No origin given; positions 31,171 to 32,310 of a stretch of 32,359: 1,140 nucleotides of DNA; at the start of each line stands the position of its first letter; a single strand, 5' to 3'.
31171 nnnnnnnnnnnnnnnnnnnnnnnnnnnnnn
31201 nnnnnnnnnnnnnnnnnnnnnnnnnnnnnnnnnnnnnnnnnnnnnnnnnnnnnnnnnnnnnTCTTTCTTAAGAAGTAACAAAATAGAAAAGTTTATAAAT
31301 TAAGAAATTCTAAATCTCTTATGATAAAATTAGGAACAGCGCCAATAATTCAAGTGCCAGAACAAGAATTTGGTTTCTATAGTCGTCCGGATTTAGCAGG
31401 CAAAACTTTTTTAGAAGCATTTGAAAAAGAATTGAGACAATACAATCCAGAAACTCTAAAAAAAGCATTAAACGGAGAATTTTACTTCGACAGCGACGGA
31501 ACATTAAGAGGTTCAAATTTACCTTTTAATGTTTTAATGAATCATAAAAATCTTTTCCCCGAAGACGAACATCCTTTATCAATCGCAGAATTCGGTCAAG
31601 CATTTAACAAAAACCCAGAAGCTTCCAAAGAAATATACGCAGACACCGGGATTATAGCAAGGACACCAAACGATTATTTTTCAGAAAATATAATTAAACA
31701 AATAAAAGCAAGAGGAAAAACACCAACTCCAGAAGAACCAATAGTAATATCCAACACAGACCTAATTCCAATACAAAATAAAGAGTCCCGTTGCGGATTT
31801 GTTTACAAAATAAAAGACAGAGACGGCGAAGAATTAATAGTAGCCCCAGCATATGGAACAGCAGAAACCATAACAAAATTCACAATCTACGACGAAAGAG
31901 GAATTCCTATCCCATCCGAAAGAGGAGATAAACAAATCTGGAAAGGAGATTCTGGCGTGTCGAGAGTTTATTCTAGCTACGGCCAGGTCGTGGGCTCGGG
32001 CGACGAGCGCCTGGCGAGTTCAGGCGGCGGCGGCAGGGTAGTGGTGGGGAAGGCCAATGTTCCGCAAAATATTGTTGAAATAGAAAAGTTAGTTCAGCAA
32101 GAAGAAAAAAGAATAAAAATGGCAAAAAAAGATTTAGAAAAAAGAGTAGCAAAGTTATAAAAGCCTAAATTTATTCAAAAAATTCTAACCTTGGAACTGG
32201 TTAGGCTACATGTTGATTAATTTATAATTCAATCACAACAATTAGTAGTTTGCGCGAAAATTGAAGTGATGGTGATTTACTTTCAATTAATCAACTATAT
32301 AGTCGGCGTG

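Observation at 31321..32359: Second, paralogous DGR cassette running off the window end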

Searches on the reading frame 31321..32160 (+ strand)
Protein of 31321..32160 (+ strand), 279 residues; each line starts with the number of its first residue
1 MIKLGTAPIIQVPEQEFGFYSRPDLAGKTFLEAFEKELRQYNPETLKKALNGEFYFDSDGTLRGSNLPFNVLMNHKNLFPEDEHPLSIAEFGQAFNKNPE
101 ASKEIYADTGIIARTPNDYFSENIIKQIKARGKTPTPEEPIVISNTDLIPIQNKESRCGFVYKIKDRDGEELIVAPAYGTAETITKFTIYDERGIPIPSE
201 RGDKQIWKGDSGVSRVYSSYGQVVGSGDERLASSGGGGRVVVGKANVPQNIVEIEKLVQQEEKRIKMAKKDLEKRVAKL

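Call 6: search_protein_families(library=pfam, proteins=[window:31321-32157:+], max_evalue=1)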
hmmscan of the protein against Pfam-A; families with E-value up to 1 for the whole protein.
window:31321-32157:+ (279 aa): 0 families

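Call 7: find_encoding_contigs(protein=window:31321-32160:+, flank=10000, max_places=10)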
Protein window:31321-32160:+ (279 aa): 3 contigs read that carry it; 1 place shown.
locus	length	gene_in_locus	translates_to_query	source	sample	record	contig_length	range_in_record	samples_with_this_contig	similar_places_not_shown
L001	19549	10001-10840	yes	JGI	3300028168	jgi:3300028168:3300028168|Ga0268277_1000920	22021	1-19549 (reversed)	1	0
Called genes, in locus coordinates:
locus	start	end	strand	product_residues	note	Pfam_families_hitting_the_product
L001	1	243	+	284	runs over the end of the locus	PF08501:Shikimate_dh_N, PF01488:Shikimate_DH, PF18317:SDH_C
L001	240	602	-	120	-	PF05670:NFACT-R_1, PF18297:NFACT-R_2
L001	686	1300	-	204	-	PF00352:TBP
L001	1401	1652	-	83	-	-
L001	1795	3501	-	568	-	PF04675:DNA_ligase_A_N, PF01068:DNA_ligase_A_M, PF04679:DNA_ligase_A_C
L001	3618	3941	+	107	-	PF00085:Thioredoxin, PF13098:Thioredoxin_2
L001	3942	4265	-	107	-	PF02452:PemK_toxin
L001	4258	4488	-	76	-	PF26688:RHH_12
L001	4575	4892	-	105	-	-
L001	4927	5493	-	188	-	PF00827:Ribosomal_L15e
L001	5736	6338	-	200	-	PF13240:Zn_Ribbon_1 (faint), PF13248:Zn_ribbon_3 (weak), PF24460:DUF7575 (weak)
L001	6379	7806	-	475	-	PF07690:MFS_1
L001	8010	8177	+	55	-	-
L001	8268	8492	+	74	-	-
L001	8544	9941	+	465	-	PF00133:tRNA-synt_1, PF01406:tRNA-synt_1e, PF09334:tRNA-synt_1g, PF00133:tRNA-synt_1 (weak), PF19303:Anticodon_3 (weak), PF08264:Anticodon_1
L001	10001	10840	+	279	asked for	-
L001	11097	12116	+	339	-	PF00078:RVT_1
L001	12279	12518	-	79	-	-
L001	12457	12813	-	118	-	-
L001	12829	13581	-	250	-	PF00142:Fer4_NifH, PF01656:CbiA, PF02374:ArsA_ATPase (faint), PF06564:CBP_BcsQ, PF10609:ParA, PF13614:AAA_31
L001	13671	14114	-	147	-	-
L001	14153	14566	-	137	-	-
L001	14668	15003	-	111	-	PF01849:NAC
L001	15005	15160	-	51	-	PF03911:Sec61_beta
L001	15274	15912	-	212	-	PF00730:HhH-GPD, PF00633:HHH (weak)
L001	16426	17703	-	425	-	PF02403:Seryl_tRNA_N, PF00587:tRNA-synt_2b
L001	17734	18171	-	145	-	PF04545:Sigma70_r4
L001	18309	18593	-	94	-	-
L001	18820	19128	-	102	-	PF02150:Zn_ribbon_RPB9 (weak), PF01096:Zn_ribbon_TFIIS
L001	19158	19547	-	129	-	?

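Call 13: search_protein_families(library=pfam, proteins=[L001:11097-12113:+, L001:12118-12453:+, L001:12457-12810:-, L001:13671-14141:-], max_evalue=0.01)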
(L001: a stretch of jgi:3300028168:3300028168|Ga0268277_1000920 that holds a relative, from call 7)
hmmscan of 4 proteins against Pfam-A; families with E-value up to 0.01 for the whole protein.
L001:11097-12113:+ (339 aa): 1 family
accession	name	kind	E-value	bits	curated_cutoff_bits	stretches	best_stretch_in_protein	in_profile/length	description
PF00078.32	RVT_1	-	5.9e-17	62.5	29.6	1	71-283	8-205/205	Reverse transcriptase (RNA-dependent DNA polymerase)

L001:12118-12453:+ (112 aa): 1 family
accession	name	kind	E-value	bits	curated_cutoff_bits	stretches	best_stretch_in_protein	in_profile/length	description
PF01588.26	tRNA_bind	-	2.6e-31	108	27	1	15-110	1-96/96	Putative tRNA binding domain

L001:12457-12810:- (117 aa): 0 families

L001:13671-14141:- (156 aa): 0 families

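Call 14: search_protein_families(library=ncbifam, proteins=[L001:11097-12113:+, L001:12118-12453:+, window:31321-32157:+], max_evalue=0.01)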
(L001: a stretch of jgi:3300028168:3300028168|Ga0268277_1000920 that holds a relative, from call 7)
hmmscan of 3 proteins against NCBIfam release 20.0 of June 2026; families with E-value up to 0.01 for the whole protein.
L001:11097-12113:+ (339 aa): 2 families
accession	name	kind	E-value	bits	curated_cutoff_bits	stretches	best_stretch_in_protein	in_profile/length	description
TIGR04416.1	group_II_RT_mat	equivalog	1.3e-38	133.1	300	1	31-333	22-332/353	group II intron reverse transcriptase/maturase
NF041747.1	Drt3a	equivalog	3.1e-20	72.9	200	1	141-310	107-288/412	antiviral reverse transcriptase Drt3a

L001:12118-12453:+ (112 aa): 11 families
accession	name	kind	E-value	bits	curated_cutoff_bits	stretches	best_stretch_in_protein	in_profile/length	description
TIGR00399.1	metG_C_term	equivalog_domain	3.7e-37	127.2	116.65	1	2-111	31-138/139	methionine--tRNA ligase subunit beta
NF001100.0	PRK00133.1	equivalog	6.9e-37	127.3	587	1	3-111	569-675/676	methionine--tRNA ligase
NF008900.0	PRK12267.1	equivalog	1.7e-35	122.7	598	1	3-112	541-648/648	methionine--tRNA ligase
NF007492.0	PRK10089.1-1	equivalog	4e-23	81.4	150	1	4-111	3-109/110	tRNA-binding protein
NF007494.0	PRK10089.1-3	equivalog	1.2e-22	80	109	1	4-111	3-111/112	tRNA-binding protein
TIGR02222.1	chap_CsaA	subfamily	2e-21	76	119.65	1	7-111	1-106/107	export-related chaperone CsaA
NF007495.0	PRK10089.1-4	equivalog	2.5e-17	63.4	117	1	3-111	3-112/113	tRNA-binding protein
NF007496.0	PRK10089.1-5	equivalog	1.5e-16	60.6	171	1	8-111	5-108/109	chaperone CsaA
NF007493.0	PRK10089.1-2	equivalog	7e-14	51.8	160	1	4-111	3-111/112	tRNA-binding protein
TIGR00472.1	pheT_bact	equivalog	6.9e-06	24.6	402.65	1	14-89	44-124/798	phenylalanine--tRNA ligase subunit beta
NF045760.1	YtpR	equivalog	0.0061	16.4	100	0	15-87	83-157/185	YtpR family tRNA-binding protein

window:31321-32157:+ (279 aa): 0 families

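Call 15: search_solved_structures(query=L001:11097-12113:+, max_evalue=0.001)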
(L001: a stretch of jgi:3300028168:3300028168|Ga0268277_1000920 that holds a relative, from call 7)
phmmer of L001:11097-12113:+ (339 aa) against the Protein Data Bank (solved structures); distinct sequences matched with E-value up to 0.001: 9.
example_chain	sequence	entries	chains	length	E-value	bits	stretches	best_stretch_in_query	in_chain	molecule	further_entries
8ub7_A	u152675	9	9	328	1e-41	146.6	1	3-334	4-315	Reverse transcriptase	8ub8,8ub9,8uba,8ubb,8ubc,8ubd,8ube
7uim_D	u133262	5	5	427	2.7e-21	79.5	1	6-328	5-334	Group II intron reverse transcriptase/maturase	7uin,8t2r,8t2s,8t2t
5hhl_A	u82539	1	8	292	6e-21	78.3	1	6-285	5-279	Retron-type reverse transcriptase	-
5hhj_A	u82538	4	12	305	2.3e-20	76.4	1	11-288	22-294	Retron-type reverse transcriptase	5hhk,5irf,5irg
5g2x_C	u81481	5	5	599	3.4e-17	66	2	43-244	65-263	GROUP II INTRON-ENCODED PROTEIN LTRA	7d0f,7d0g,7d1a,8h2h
6ar1_A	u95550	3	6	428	2.6e-16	63.1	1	44-328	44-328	GsI-IIC RT | Trt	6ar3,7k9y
8bgj_A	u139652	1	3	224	1.2e-09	41.1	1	145-280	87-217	RNA-directed DNA polymerase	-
7kft_D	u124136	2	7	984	5e-07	32.6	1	48-281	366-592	Cas6-RT-Cas1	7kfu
9z6y_A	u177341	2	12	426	1.2e-05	28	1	148-239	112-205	Drt3a reverse transcriptase protein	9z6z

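Call 16: find_homologous_proteins(query=window:31321-32157:+, max_evalue=0.001)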
Query window:31321-32157:+ (279 aa): 7 proteins with E <= 0.001 among 1216 candidates.
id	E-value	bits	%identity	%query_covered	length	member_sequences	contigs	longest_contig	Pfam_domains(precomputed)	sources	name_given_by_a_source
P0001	6.7e-182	621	100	100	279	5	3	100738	-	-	-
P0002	4.1e-128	445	75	100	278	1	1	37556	-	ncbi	ncbi:MAG: hypothetical protein V1889_00770 [archaeon]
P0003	1.4e-103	364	64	100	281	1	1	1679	-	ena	-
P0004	1.4e-97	345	59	100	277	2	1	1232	-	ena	-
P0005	1.1e-85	305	56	100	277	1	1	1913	-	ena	-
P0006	1.1e-69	253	61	74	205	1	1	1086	-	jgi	-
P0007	1.5e-55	207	43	100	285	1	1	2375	-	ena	-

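Call 18: list_cluster_members(proteins=[P0001])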
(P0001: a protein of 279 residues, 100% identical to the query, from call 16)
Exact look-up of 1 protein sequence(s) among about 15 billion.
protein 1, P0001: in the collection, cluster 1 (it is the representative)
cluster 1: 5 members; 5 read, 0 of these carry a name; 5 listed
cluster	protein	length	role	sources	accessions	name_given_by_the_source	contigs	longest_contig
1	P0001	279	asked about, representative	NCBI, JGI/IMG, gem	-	-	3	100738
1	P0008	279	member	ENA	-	-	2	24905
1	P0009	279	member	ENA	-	-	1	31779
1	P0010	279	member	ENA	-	-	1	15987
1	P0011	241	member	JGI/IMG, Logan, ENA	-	-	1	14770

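Call 20: find_encoding_contigs(protein=P0008, flank=4000, max_places=4)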
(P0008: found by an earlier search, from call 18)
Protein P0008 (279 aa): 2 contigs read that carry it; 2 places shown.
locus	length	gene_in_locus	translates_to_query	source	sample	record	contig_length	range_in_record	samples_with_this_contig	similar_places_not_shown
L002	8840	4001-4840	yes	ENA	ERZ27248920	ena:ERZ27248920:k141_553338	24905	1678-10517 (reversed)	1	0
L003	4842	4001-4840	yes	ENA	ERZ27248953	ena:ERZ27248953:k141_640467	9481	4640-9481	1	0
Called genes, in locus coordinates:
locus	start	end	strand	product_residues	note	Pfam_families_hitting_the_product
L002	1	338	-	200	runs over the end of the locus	PF13240:Zn_Ribbon_1 (faint), PF13248:Zn_ribbon_3 (weak), PF24460:DUF7575 (weak)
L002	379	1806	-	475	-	PF07690:MFS_1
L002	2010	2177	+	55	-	-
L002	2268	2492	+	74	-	-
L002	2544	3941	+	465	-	PF00133:tRNA-synt_1, PF01406:tRNA-synt_1e, PF09334:tRNA-synt_1g, PF00133:tRNA-synt_1, PF19303:Anticodon_3 (weak), PF08264:Anticodon_1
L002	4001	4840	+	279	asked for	-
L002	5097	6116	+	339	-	PF00078:RVT_1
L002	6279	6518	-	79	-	-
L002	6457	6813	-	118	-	-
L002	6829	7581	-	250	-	PF00142:Fer4_NifH, PF01656:CbiA, PF02374:ArsA_ATPase (faint), PF06564:CBP_BcsQ, PF10609:ParA, PF13614:AAA_31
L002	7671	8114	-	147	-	-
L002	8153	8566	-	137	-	-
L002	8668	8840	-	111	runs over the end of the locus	PF01849:NAC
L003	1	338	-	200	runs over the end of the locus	PF13240:Zn_Ribbon_1 (faint), PF13248:Zn_ribbon_3 (weak), PF24460:DUF7575 (weak)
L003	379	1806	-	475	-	PF07690:MFS_1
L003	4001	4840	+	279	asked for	?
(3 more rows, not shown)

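Call 21: find_encoding_contigs(protein=P0011, flank=4000, max_places=4)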
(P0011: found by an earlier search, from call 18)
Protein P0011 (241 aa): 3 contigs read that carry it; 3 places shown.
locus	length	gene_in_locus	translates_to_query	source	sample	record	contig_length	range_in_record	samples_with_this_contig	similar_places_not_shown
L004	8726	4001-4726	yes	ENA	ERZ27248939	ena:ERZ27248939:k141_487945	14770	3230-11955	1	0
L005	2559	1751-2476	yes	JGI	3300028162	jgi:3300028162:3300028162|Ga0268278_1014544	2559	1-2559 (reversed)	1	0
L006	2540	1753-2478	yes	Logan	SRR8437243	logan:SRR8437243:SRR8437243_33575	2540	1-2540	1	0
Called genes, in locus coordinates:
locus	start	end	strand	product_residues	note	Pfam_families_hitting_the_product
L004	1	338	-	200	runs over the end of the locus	PF13240:Zn_Ribbon_1 (faint), PF13248:Zn_ribbon_3 (weak), PF24460:DUF7575 (weak)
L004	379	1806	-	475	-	PF07690:MFS_1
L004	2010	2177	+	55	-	-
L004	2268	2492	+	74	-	-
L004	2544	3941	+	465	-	PF00133:tRNA-synt_1, PF01406:tRNA-synt_1e, PF09334:tRNA-synt_1g, PF00133:tRNA-synt_1, PF19303:Anticodon_3 (weak), PF08264:Anticodon_1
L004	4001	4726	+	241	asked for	-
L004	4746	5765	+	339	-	PF00078:RVT_1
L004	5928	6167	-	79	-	-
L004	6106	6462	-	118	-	-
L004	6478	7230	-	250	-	PF00142:Fer4_NifH, PF01656:CbiA, PF02374:ArsA_ATPase (faint), PF06564:CBP_BcsQ, PF10609:ParA, PF13614:AAA_31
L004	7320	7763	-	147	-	-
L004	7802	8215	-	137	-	-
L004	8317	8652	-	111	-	PF01849:NAC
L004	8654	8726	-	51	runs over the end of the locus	PF03911:Sec61_beta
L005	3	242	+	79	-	?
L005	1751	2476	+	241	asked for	-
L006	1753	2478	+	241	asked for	-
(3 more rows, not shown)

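Call 22: find_encoding_contigs(protein=P0002, flank=6000, max_places=4)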
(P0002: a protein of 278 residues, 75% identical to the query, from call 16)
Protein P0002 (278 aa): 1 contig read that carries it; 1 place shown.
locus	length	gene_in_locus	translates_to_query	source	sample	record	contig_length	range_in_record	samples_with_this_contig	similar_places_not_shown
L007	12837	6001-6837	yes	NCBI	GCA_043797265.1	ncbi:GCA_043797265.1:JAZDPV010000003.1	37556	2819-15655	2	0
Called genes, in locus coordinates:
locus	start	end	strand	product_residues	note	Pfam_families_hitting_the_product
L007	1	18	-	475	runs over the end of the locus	PF07690:MFS_1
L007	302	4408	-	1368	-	-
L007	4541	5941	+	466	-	PF00133:tRNA-synt_1, PF01406:tRNA-synt_1e, PF09334:tRNA-synt_1g, PF00133:tRNA-synt_1, PF19303:Anticodon_3 (weak), PF08264:Anticodon_1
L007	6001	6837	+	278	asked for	-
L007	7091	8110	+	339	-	PF00078:RVT_1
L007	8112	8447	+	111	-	PF01588:tRNA_bind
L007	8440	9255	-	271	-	PF03255:ACCA, PF01039:Carboxyl_trans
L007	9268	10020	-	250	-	PF00142:Fer4_NifH, PF01656:CbiA, PF02374:ArsA_ATPase (faint), PF06564:CBP_BcsQ, PF09140:MipZ (faint), PF10609:ParA, PF13614:AAA_31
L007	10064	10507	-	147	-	-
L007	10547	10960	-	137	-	-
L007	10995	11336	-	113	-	PF01849:NAC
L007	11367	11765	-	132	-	-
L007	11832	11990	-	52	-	PF03911:Sec61_beta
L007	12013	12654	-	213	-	PF00730:HhH-GPD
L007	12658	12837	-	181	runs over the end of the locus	PF01936:NYN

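Call 35: find_related_loci(query=L001:11097-12113:+, collection=genome_contigs, flank=4000)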
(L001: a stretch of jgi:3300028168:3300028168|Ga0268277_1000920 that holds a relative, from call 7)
Query L001:11097-12113:+ (339 aa) in genome_contigs; peptide patterns used: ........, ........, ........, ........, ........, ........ (x = any residue, [..] = any of these).
136 stretches matched a pattern; 8 encode a relative of the query (tblastn E <= 1e-3); 8 distinct loci.
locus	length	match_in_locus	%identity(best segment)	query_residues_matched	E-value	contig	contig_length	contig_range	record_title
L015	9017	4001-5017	85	1-339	0e+0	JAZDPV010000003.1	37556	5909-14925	MAG: archaeon isolate MEGAHIT-group-0.861 k141_1110044, whole genome shotgun sequence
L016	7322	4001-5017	81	1-339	4e-179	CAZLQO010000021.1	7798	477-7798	MAG TPA_asm: Candidatus Woesearchaeota archaeon isolate SRP178699_co1_15 genome assembly, contig: NODE_13364_length_7798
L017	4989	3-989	71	6-334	1e-151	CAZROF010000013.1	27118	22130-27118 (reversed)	MAG TPA_asm: Candidatus Woesearchaeota archaeon isolate SRP128015_co1_17 genome assembly, contig: NODE_2110_length_27118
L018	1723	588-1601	62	1-335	1e-151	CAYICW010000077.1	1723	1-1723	MAG TPA_asm: Candidatus Woesearchaeota archaeon isolate ERP119705_co1_234 genome assembly, contig: NODE_184898_length_17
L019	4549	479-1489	67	1-335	1e-142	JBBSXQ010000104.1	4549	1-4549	MAG: Nanoarchaeota archaeon isolate H51-bin157_1 H51_bin157_1_000000000104, whole genome shotgun sequence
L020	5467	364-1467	57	1-335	6e-131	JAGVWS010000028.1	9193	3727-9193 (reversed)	Candidatus Pacearchaeota archaeon isolate RIFCSPHIGHO2_01_FULL_37_14 rifcsphigho2_01_scaffold_26743, whole genome shotgu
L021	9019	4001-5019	66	1-335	1e-122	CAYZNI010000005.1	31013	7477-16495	MAG TPA_asm: Candidatus Woesearchaeota archaeon isolate SRP173033_co2_255 genome assembly, contig: NODE_463_length_31013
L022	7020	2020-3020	69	1-334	5e-110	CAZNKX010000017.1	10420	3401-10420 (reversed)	MAG TPA_asm: Candidatus Woesearchaeota archaeon isolate SRP200020_co5_183 genome assembly, contig: NODE_10033_length_104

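Call 38: find_homologous_proteins(query=A1, max_evalue=0.001)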
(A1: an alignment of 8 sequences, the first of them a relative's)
Query A1 (8 sequences) (279 aa, profile of the alignment): 13 proteins with E <= 0.001 among 7180 candidates.
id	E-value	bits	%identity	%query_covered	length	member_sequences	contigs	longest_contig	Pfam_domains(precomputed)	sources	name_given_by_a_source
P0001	1.5e-139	482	100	100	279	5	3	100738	-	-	-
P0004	1.6e-136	472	59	100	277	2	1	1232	-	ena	-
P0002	1.1e-135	470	75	100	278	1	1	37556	-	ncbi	ncbi:MAG: hypothetical protein V1889_00770 [archaeon]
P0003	6.3e-130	451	64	100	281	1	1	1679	-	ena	-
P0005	1.9e-129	449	56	100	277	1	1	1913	-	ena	-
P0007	1.9e-114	400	43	100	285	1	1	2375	-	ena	-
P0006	7.8e-98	345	61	74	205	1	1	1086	-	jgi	-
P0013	3.1e-65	238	26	63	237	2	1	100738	-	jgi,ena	-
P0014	7.2e-40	155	33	5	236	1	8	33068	-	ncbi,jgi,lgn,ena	-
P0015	2.5e-35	140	-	-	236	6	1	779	-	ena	-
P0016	5.7e-28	116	28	63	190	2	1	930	-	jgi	-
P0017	2.5e-22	98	29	65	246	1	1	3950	-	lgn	-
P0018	5.3e-5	41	24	75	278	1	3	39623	-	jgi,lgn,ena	-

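Call 44: search_solved_structures(query=A4, max_evalue=10, show_alignments=2)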
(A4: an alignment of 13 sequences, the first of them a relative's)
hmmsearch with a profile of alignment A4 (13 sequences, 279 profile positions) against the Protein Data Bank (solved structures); distinct sequences matched with E-value up to 10: 3.
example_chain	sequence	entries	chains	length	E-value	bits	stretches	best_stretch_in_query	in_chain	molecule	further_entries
4ham_A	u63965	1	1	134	0.11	15.1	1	76-124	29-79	Lmo2241 protein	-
7c8g_A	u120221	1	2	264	0.3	13.6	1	112-187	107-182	Alginate lyase AlyC3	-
4mae_A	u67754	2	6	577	1.7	11.2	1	159-206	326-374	Methanol dehydrogenase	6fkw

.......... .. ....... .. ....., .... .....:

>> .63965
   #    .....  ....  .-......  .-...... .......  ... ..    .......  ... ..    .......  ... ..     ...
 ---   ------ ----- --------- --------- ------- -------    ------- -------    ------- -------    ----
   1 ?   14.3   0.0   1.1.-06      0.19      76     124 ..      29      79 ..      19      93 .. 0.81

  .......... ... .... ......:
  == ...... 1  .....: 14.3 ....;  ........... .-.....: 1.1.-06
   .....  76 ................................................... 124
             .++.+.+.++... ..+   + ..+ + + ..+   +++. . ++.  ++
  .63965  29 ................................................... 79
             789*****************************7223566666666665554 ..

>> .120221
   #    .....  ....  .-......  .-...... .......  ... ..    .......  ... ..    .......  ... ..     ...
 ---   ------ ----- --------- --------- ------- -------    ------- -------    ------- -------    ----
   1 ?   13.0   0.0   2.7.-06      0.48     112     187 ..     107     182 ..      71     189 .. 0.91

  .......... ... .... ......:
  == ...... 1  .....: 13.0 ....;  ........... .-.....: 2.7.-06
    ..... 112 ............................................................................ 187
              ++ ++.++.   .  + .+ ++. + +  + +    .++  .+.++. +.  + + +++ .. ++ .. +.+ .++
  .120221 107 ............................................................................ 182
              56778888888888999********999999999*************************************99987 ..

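Call 50: predict_structure(alignment_id=A4)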
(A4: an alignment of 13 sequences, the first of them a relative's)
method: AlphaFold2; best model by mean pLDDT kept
length: 279 residues; sequences in the alignment: 13
mean_pLDDT: 66.7   pTM: 0.60
mean pLDDT of the five models: 66.7, 61.0, 54.2, 49.5, 41.5
residues with pLDDT >= 90: 12; 70-90: 115; 50-70: 118; < 50: 34
segments of 3 or more residues with pLDDT < 50: 1-12, 218-230, 232-236, 247-249
pLDDT, mean of each block of 10 residues (from residue 1): 34 65 89 84 73 77 70 73 68 62 54 74 87 85 73 70 71 68 57 57 55 49 38 54 59 63 79 81
secondary structure, 60 per line:
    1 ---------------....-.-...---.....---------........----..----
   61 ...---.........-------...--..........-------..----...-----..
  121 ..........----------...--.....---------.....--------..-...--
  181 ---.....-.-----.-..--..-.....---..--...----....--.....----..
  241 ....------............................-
elements in order: E16-19 H30-33 H43-50 E61-63 H67-75 E83-85 H88-97 E111-113 H119-130 E141-143 E146-150 E160-164 E184-188 E205-209 E217-219 E224-227 E230-234 E239-244 H251-278

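Call 55: fold_search(model_id=the predicted structure, library=pdb)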
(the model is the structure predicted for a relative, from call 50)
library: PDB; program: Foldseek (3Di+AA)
matches with E <= 10: 83; with E <= 0.001: 0
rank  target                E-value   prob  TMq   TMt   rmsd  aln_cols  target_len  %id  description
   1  5nly_B                8.1e-01  0.06  0.09  0.07  10.4        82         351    6  Brag2 Sec7-PH (390-763), P212121 (released 2017-09-27)
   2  3l8c_B                8.6e-01  0.02  0.08  0.05  14.9       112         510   12  Structure of probable D-alanine--poly(phosphoribitol) ligase subunit-1 from Streptococcus pyogenes (released 2010-01-19)
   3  4wfu                  1.1e+00  0.04  0.08  0.13  16.1       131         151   14  Bovine allergen Bos d 2 in the trigonal space group P3221. (released 2015-09-16)
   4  6fne_A                1.2e+00  0.04  0.09  0.08  17.3       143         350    8  Structure of human Brag2 (Sec7-PH domains) with the inhibitor Bragsin bound to the PH domain (released 2019-03-13)
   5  3lgx_B                1.2e+00  0.01  0.09  0.06  20.9       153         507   16  Structure of probable D-alanine-poly(phosphoribitol) ligase subunit-1 from Streptococcus pyogenes with ATP (released 2010-03-02)
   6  7xbu                  1.7e+00  0.02  0.08  0.06  18.2       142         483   10  Crystal structure of the adenylation domain of CmnG in complex with capreomycidine (released 2023-03-01)
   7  5exv_B                1.7e+00  0.01  0.08  0.12  14.3       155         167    7  Crystal structure of heme binding protein HutX from Vibrio cholerae (released 2016-07-13)
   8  3hgv_A                2.1e+00  0.02  0.11  0.09  18.8       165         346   12  Structure of Phenazine Antibiotic Biosynthesis Protein (released 2010-04-28)
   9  3hgu_A                2.3e+00  0.03  0.11  0.09  14.1       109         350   11  Structure of Phenazine Antibiotic Biosynthesis Protein (released 2010-04-28)
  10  4wj7_C                2.3e+00  0.02  0.09  0.17  16.0       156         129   13  CCM2 PTB domain in complex with KRIT1 NPxY/F3 (released 2014-12-24)
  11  6wot_A                2.3e+00  0.02  0.11  0.02  13.3       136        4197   12  Cryo-EM structure of recombinant rabbit Ryanodine Receptor type 1 mutant R164C in complex with FKBP12.6 (released 2020-08-05)
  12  7r27_B                2.5e+00  0.02  0.08  0.06  14.5        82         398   18  Crystal structure of the L. plantarum D-alanine ligase DltA (released 2022-08-03)
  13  1iod_A                2.9e+00  0.03  0.16  0.30  16.4       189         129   11  CRYSTAL STRUCTURE OF THE COMPLEX BETWEEN THE COAGULATION FACTOR X BINDING PROTEIN FROM SNAKE VENOM AND THE GLA DOMAIN  (released 2001-06-27)
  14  7r27_A                2.9e+00  0.02  0.08  0.06  14.4        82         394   18  Crystal structure of the L. plantarum D-alanine ligase DltA (released 2022-08-03)
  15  4qhz_A                2.9e+00  0.01  0.08  0.09  14.7        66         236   15  Crystal structure of a putative glycosyl hydrolase (BDI_3914) from Parabacteroides distasonis ATCC 8503 at 2.13 A reso (released 2014-07-30)
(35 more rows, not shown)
